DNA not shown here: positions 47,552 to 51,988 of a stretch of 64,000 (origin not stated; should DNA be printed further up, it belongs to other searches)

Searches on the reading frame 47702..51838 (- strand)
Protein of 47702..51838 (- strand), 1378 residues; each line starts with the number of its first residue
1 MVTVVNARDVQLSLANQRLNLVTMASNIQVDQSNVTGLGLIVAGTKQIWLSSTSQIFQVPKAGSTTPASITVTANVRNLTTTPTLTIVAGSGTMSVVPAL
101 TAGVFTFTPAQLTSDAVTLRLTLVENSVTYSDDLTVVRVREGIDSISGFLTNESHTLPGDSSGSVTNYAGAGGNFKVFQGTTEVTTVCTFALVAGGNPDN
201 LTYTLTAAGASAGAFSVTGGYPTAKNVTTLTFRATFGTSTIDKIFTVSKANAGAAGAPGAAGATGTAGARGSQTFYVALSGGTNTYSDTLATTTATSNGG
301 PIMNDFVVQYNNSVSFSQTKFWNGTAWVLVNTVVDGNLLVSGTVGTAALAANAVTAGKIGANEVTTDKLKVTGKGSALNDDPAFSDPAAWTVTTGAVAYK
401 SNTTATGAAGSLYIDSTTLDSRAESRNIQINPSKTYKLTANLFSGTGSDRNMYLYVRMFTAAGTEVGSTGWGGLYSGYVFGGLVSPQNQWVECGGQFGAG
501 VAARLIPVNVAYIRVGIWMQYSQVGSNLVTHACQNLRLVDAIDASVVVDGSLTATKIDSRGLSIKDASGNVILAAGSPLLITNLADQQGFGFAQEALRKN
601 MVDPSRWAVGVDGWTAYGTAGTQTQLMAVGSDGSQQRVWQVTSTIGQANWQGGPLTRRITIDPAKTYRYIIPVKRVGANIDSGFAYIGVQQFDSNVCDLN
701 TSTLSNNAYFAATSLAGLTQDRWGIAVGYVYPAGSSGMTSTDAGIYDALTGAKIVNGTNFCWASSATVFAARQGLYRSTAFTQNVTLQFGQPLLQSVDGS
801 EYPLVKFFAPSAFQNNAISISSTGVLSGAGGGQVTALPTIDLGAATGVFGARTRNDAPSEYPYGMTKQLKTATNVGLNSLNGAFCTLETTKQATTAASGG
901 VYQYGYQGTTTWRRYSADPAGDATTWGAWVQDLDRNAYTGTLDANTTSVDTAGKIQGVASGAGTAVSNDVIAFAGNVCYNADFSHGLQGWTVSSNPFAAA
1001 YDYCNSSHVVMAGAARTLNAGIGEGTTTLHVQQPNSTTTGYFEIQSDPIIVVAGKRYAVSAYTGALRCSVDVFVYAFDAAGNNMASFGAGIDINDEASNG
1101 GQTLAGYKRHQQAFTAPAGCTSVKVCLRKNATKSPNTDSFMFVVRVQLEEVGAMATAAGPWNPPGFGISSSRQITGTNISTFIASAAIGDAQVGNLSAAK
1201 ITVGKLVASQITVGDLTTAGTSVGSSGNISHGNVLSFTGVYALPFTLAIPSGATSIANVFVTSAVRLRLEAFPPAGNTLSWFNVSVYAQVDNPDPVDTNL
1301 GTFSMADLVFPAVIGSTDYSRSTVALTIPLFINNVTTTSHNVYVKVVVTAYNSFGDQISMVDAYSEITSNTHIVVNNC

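Call 38: search_protein_families(library=phrogs, proteins=[window:47702-51838:-], max_evalue=0.00001)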
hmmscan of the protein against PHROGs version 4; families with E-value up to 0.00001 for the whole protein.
window:47702-51838:- (1378 aa): 2 families
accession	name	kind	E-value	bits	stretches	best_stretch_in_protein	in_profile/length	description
phrog_3890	-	tail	5.9e-23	80.3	2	47-251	2661-2857/3453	straight fibre tail protein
phrog_38396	-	tail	8.8e-20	71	2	255-429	1241-1418/1435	tail protein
